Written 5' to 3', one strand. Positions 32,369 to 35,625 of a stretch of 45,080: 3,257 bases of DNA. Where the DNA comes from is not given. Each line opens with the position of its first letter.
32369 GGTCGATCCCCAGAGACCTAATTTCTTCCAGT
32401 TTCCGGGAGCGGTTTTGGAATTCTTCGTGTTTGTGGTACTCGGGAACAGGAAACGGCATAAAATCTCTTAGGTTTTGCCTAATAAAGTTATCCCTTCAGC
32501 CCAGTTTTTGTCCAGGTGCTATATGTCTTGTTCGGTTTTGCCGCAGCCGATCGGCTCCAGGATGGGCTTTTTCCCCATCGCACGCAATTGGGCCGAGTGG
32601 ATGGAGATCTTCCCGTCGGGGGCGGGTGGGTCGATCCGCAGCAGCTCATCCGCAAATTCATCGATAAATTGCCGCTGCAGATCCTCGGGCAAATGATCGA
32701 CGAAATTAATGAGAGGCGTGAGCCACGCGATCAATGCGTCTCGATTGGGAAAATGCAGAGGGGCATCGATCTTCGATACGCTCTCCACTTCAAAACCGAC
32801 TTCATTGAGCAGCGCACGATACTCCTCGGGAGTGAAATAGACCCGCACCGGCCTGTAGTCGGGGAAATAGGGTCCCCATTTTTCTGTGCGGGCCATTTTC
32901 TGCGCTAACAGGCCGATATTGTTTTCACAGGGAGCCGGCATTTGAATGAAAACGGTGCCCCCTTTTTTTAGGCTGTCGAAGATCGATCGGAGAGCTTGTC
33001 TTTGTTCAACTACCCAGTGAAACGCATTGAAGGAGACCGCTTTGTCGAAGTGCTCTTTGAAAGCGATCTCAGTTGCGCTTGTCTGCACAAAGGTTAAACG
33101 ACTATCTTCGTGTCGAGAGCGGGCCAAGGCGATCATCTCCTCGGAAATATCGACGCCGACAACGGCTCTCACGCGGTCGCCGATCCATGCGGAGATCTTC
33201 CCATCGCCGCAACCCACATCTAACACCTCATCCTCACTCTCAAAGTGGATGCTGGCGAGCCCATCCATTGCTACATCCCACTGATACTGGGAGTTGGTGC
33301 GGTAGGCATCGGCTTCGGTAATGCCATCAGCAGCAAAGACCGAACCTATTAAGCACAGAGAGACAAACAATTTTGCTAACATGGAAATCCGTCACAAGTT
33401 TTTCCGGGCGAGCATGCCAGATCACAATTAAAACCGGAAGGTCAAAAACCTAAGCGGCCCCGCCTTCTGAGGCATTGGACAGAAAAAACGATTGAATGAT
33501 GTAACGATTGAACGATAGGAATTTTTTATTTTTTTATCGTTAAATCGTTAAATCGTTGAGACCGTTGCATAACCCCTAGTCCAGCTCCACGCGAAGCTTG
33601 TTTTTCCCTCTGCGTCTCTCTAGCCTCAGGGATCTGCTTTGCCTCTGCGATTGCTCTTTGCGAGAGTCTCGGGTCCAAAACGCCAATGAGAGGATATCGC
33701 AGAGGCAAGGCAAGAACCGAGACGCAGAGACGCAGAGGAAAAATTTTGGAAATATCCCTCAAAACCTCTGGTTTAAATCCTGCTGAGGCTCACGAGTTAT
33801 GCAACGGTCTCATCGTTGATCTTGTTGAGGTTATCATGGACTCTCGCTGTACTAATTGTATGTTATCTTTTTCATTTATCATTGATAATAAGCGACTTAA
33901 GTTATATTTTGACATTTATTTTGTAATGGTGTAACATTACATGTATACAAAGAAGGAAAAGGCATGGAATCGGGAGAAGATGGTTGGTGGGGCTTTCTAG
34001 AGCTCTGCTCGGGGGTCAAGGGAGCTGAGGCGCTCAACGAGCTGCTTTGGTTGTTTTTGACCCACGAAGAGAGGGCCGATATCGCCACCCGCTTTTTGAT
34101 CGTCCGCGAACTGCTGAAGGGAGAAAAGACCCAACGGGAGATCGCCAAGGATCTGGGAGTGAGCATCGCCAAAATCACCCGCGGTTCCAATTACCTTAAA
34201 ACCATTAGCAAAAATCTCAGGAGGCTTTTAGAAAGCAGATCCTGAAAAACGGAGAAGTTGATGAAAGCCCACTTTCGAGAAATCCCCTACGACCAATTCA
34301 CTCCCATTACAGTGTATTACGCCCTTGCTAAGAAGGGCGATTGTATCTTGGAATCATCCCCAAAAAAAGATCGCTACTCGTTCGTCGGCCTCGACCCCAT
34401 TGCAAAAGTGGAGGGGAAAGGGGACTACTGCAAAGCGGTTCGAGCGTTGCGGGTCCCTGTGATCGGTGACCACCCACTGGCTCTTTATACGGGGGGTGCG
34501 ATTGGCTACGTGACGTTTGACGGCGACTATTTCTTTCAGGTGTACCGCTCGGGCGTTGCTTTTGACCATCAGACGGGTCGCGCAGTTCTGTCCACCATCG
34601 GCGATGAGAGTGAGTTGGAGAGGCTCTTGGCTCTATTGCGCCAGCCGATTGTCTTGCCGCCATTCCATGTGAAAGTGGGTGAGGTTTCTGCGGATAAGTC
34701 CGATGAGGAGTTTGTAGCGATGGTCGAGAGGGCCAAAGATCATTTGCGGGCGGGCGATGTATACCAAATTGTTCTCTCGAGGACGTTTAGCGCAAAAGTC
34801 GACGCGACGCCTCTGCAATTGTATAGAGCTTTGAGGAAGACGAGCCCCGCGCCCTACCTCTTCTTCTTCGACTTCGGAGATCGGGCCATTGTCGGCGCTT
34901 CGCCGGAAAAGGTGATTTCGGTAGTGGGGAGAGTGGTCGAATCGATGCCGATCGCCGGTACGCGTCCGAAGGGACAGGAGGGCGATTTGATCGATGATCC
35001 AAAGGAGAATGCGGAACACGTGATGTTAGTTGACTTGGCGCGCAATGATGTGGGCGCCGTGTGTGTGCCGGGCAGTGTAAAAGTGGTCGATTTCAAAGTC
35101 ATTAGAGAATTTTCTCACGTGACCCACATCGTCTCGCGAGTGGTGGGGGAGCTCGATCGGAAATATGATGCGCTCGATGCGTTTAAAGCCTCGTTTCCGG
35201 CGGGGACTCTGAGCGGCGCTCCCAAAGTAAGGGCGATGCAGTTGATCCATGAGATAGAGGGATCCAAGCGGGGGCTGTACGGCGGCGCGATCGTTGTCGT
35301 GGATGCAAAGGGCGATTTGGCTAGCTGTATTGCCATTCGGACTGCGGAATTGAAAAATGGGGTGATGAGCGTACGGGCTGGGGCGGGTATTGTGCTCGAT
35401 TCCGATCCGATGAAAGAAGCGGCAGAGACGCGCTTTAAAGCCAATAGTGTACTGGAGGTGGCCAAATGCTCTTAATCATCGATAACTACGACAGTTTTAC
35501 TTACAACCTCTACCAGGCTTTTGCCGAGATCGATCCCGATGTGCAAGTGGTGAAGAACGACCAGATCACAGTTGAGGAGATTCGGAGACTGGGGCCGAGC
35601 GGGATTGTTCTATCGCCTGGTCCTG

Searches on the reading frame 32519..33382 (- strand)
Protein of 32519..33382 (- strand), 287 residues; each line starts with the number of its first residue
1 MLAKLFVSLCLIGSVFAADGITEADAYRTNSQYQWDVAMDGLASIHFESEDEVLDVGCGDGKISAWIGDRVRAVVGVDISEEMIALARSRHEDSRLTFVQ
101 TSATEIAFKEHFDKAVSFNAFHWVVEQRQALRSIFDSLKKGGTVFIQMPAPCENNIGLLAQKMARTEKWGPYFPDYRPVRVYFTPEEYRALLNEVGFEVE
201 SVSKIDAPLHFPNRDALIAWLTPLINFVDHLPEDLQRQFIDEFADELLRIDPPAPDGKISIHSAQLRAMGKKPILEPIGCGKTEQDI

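Call 34: search_protein_families(library=pfam, proteins=[window:32519-33382:-])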
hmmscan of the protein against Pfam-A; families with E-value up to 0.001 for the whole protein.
window:32519-33382:- (287 aa): 17 families
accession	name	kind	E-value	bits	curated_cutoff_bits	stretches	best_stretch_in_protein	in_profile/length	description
PF08241.18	Methyltransf_11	-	3.8e-22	79.2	21.2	1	54-146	1-95/95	Methyltransferase domain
PF13649.12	Methyltransf_25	-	1.3e-21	77.5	27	1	53-142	1-97/97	Methyltransferase domain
PF13489.12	Methyltransf_23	-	1.2e-20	74.4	27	1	47-201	20-163/164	Methyltransferase domain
PF13847.12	Methyltransf_31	-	4.5e-18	65.8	27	1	49-164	3-127/145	Methyltransferase domain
PF08242.18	Methyltransf_12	-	6.4e-16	59.3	30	1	54-143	1-97/98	Methyltransferase domain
PF01209.24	Ubie_methyltran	-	2.6e-09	37.2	20.1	1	51-146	49-151/233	ubiE/COQ5 methyltransferase family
PF02353.26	CMAS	-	5.3e-07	29.7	27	1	43-154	56-172/273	Mycolic acid cyclopropane synthetase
PF05175.20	MTS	-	1.2e-06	28.7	23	1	48-131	30-119/170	Methyltransferase small domain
PF01135.25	PCMT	-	9.6e-05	22.7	20.3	1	46-148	70-173/210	Protein-L-isoaspartate(D-aspartate) O-methyltransferase (PCMT)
PF03291.22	mRNA_G-N7_MeTrfase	-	0.0001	22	26.6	0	52-112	64-121/315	mRNA (guanine-N(7))-methyltransferase domain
PF00398.26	RrnaAD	-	0.00017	21.2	24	1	43-111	24-93/263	Ribosomal RNA adenine dimethylase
PF05401.17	NodS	-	0.00018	21.8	24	1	51-144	45-142/201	Nodulation protein S (NodS)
PF01728.25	FtsJ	-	0.0003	21.2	24.1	1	46-125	17-96/181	FtsJ-like methyltransferase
PF05724.17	TPMT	-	0.00037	20.7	26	1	49-136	37-122/218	Thiopurine S-methyltransferase (TPMT)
PF05219.18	DREV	-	0.00038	20.1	26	1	46-156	91-196/265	DREV methyltransferase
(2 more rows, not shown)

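Call 62: find_encoding_contigs(protein=window:32519-33382:-, flank=1500, max_places=8)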
Protein window:32519-33382:- (287 aa): 3 contigs read that carry it; 2 places shown.
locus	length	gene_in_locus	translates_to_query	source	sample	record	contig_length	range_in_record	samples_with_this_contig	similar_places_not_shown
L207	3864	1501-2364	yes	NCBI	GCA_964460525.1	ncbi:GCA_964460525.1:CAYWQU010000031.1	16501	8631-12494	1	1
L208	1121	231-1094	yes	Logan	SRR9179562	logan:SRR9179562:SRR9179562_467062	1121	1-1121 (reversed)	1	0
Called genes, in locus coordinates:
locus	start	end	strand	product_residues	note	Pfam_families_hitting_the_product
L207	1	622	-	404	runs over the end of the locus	PF04715: (weak), PF00425:Chorismate_bind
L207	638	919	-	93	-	PF01371:Trp_repressor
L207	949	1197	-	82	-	-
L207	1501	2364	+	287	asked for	PF02353:CMAS (weak), PF13489:Methyltransf_23, PF01209:Ubie_methyltran, PF05175:MTS (weak), PF08241:Methyltransf_11, PF08242:Methyltransf_12, PF13649:Methyltransf_25, PF13847:Methyltransf_31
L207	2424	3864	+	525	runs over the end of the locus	PF01336:tRNA_anti-codon, PF00152:tRNA-synt_2, PF01409:tRNA-synt_2d (weak)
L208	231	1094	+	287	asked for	PF02353:CMAS (weak), PF13489:Methyltransf_23, PF01209:Ubie_methyltran, PF05175:MTS (weak), PF08241:Methyltransf_11, PF08242:Methyltransf_12, PF13649:Methyltransf_25, PF13847:Methyltransf_31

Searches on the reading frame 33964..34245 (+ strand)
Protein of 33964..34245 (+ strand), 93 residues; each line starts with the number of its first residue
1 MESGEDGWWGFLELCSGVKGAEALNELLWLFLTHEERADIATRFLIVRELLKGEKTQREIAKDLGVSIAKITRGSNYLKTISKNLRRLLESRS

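Call 34: search_protein_families(library=pfam, proteins=[window:33964-34245:+])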
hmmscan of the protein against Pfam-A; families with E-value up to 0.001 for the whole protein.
window:33964-34245:+ (93 aa): 1 family
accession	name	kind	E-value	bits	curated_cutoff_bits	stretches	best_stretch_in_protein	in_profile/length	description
PF01371.25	Trp_repressor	-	9.5e-24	83.7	27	1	8-91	3-86/88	Trp repressor protein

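Call 61: find_encoding_contigs(protein=window:33964-34245:+, flank=1500, max_places=8)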
Protein window:33964-34245:+ (93 aa): 4 contigs read that carry it; 3 places shown.
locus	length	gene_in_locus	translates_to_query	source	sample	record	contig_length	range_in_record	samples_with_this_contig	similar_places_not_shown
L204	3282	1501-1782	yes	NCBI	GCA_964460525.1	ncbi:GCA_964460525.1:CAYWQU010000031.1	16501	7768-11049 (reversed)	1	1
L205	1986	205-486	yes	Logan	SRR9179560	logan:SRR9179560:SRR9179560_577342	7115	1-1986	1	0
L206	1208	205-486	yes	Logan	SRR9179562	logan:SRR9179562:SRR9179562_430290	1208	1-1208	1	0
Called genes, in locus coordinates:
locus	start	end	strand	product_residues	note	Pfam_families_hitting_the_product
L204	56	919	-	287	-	PF02353:CMAS (weak), PF13489:Methyltransf_23, PF01209:Ubie_methyltran, PF05175:MTS (weak), PF08241:Methyltransf_11, PF08242:Methyltransf_12, PF13649:Methyltransf_25, PF13847:Methyltransf_31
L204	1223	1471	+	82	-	-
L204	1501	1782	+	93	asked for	PF01371:Trp_repressor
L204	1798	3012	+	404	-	PF04715: (weak), PF00425:Chorismate_bind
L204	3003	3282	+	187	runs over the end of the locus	PF00117:GATase, PF07722:Peptidase_C26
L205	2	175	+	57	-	?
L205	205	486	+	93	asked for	PF01371:Trp_repressor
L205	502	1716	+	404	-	PF04715: (weak), PF00425:Chorismate_bind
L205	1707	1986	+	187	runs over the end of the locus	PF00117:GATase, PF07722:Peptidase_C26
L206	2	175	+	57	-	?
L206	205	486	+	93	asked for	PF01371:Trp_repressor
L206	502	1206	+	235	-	?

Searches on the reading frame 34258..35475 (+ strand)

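Call 34: search_protein_families(library=pfam, proteins=[window:34258-35475:+])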
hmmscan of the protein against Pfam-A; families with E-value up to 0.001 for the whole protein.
window:34258-35475:+ (405 aa): 2 families
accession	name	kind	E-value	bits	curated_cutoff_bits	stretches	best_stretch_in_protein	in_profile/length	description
PF00425.24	Chorismate_bind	-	1.5e-82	277.5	27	1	149-394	2-257/257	chorismate binding enzyme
PF04715.19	Anth_synt_I_N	-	5.2e-10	40.2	23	1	12-59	1-50/140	Anthranilate synthase component I, N terminal region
